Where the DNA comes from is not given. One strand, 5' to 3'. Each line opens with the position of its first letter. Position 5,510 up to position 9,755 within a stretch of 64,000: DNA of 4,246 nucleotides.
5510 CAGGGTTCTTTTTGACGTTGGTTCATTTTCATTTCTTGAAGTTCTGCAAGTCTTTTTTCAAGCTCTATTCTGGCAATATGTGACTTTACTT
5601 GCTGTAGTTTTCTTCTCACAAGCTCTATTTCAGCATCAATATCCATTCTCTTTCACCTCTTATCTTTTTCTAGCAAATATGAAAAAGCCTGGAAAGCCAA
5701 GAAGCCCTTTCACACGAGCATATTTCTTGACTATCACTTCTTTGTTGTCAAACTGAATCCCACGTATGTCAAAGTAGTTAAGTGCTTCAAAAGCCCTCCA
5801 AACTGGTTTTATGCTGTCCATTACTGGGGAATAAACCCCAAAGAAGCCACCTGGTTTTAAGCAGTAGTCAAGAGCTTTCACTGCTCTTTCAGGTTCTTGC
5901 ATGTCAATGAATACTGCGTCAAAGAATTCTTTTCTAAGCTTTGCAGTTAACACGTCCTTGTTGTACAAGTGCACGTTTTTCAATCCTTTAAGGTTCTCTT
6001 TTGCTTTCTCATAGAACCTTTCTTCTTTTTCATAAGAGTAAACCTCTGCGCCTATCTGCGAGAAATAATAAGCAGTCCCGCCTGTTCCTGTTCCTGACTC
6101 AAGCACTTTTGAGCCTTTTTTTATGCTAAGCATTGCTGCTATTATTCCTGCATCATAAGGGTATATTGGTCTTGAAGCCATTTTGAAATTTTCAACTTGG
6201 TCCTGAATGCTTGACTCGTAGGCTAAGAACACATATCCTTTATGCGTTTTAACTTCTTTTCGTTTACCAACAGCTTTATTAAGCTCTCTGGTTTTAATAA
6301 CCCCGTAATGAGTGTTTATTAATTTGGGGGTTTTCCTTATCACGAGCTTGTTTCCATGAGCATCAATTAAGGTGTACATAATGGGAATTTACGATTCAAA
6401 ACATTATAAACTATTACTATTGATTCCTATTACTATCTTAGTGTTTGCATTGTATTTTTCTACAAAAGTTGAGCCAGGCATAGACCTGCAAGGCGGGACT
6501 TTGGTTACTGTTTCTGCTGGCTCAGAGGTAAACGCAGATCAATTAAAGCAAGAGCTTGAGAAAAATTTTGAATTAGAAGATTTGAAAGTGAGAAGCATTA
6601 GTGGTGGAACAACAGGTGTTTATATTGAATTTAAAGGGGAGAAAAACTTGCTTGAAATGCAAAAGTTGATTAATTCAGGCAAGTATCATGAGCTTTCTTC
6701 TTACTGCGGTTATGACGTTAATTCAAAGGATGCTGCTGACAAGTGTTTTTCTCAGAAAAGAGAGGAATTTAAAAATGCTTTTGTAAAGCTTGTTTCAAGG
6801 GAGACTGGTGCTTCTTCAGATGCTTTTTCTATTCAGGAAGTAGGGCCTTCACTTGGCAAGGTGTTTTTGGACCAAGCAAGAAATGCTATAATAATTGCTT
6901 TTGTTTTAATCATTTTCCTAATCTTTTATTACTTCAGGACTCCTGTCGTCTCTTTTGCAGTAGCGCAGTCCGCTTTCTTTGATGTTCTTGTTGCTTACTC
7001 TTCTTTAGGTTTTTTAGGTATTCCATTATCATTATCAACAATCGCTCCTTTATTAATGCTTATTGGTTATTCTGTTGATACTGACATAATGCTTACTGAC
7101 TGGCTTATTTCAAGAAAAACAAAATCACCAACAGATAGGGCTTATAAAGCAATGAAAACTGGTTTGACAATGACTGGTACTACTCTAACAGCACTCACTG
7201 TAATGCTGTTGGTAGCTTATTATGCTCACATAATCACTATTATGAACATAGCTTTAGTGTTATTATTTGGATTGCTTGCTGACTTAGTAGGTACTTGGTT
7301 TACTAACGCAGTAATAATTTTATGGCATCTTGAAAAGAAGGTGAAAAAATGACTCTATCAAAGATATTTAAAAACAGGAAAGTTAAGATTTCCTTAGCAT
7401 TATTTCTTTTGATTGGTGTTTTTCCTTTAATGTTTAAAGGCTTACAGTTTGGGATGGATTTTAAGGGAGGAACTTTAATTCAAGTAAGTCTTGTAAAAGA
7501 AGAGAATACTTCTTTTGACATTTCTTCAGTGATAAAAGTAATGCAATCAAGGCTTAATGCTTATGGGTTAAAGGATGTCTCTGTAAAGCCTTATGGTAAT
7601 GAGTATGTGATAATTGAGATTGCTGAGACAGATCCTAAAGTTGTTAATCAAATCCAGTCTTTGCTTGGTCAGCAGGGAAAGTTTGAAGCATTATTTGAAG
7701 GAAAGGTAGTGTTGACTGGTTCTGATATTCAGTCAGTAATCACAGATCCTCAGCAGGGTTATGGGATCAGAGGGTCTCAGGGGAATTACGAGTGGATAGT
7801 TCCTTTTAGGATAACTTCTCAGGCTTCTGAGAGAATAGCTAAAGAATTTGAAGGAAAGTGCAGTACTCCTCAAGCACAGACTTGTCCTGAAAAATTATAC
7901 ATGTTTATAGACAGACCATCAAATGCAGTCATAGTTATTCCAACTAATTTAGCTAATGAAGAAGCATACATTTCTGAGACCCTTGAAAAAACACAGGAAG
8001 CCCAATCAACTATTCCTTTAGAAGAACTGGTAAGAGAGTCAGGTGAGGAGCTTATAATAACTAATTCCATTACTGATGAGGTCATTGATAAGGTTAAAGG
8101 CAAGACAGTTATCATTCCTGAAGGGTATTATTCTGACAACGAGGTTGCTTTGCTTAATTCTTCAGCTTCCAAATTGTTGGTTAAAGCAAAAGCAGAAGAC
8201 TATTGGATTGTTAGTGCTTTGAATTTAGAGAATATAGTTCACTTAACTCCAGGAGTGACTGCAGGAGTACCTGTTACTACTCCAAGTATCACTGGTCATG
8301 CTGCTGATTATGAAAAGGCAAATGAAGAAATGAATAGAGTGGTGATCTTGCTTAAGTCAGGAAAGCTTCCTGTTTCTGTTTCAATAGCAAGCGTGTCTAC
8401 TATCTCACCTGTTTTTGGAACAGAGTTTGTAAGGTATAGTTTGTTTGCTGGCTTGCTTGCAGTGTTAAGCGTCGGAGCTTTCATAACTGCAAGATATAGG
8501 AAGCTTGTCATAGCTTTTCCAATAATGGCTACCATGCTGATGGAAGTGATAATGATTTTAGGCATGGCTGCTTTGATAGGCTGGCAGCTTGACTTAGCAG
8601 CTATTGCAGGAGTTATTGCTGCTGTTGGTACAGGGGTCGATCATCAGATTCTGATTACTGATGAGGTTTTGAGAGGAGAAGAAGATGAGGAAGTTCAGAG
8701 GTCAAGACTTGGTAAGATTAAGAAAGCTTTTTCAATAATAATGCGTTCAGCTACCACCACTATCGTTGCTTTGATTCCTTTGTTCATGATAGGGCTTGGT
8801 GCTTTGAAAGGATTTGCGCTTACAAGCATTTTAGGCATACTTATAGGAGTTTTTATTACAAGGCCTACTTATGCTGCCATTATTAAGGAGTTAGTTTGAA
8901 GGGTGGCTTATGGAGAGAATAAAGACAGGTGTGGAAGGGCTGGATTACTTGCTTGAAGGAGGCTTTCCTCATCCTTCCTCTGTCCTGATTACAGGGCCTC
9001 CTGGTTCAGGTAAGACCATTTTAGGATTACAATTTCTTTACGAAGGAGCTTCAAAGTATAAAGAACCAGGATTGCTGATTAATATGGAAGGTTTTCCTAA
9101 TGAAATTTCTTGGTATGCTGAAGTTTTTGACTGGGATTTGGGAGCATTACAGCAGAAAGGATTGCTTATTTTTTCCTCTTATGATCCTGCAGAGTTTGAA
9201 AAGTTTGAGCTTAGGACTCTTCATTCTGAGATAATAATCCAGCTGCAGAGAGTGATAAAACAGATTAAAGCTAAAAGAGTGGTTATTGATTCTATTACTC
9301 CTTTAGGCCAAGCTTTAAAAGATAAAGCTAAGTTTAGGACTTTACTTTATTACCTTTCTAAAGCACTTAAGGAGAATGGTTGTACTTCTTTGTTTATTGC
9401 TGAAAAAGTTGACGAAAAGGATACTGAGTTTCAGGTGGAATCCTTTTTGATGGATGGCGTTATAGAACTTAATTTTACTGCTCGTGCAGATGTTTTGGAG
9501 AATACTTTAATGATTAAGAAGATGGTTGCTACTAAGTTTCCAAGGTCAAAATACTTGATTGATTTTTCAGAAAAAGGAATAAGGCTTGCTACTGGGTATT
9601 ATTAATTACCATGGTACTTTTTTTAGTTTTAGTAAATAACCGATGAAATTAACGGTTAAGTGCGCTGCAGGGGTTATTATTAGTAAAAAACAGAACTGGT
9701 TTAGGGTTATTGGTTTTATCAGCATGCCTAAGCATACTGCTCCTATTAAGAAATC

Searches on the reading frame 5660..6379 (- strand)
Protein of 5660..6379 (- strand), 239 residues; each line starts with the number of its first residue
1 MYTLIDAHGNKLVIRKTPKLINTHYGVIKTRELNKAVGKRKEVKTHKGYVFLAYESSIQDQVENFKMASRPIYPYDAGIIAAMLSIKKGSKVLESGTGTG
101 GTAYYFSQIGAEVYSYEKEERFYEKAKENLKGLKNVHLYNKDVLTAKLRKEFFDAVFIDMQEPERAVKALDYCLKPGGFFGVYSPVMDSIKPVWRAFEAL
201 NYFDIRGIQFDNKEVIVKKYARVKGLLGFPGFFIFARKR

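Call 60: search_protein_families(library=pfam, proteins=[window:5660-6379:-], max_evalue=0.001)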
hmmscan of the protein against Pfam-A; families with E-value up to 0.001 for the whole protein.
window:5660-6379:- (239 aa): 8 families
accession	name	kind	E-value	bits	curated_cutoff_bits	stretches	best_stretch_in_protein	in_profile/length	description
PF08704.16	GCD14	-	1.3e-17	64.8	26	1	72-220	24-182/247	tRNA methyltransferase complex GCD14 subunit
PF08241.18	Methyltransf_11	-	3e-09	37.8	21.2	1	93-180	1-93/95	Methyltransferase domain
PF13649.12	Methyltransf_25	-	4.6e-09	37.3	27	1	92-178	1-97/97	Methyltransferase domain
PF13847.12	Methyltransf_31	-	5.2e-08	33.1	27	1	86-186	1-113/145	Methyltransferase domain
PF00398.26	RrnaAD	-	4.6e-07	29.6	24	1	80-151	22-93/263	Ribosomal RNA adenine dimethylase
PF01135.25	PCMT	-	7.3e-07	29.6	20.3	1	24-178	12-167/210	Protein-L-isoaspartate(D-aspartate) O-methyltransferase (PCMT)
PF08242.18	Methyltransf_12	-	0.00076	20.6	30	0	93-180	1-98/98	Methyltransferase domain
PF13489.12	Methyltransf_23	-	0.0009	19.4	27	0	82-179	16-113/164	Methyltransferase domain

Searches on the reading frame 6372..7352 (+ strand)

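Call 60: search_protein_families(library=pfam, proteins=[window:6372-7352:+], max_evalue=0.001)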
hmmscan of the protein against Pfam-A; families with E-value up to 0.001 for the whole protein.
window:6372-7352:+ (326 aa): 1 family
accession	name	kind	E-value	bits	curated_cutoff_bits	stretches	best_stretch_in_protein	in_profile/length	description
PF02355.23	SecD_SecF_C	-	2e-29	102.8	20.5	1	142-320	6-187/189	Protein export membrane protein SecD/SecF, C-terminal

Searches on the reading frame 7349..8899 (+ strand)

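Call 60: search_protein_families(library=pfam, proteins=[window:7349-8899:+], max_evalue=0.001)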
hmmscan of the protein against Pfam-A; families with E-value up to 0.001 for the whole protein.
window:7349-8899:+ (516 aa): 4 families
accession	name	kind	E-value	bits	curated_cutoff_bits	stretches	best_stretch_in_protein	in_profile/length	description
PF02355.23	SecD_SecF_C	-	4.9e-19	68.9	20.5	1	343-503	12-174/189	Protein export membrane protein SecD/SecF, C-terminal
PF07549.19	Sec_GG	-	4.6e-06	26.4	20.3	1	27-48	3-24/28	SecD/SecF GG Motif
PF12349.14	Sterol-sensing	-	4.5e-05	23.8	22.3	1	385-511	5-132/153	Sterol-sensing domain of SREBP cleavage-activation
PF21760.3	SecD_1st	-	0.00075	19.3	27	0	59-112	2-53/60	Protein translocase subunit SecDF, P1 domain, N-terminal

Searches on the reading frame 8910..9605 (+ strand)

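Call 60: search_protein_families(library=pfam, proteins=[window:8910-9605:+], max_evalue=0.001)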
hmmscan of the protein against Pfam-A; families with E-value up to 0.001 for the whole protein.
window:8910-9605:+ (231 aa): 3 families
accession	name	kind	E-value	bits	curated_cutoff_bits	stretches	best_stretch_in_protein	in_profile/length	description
PF06745.19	ATPase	-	2.5e-57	194.4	26.6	1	4-226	1-226/231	KaiC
PF13481.12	AAA_25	-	4.7e-06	26.8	27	1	4-163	15-187/195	AAA domain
PF20720.3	nSTAND3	-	0.00077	19.6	27.2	0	24-49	19-44/155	Novel STAND NTPase 3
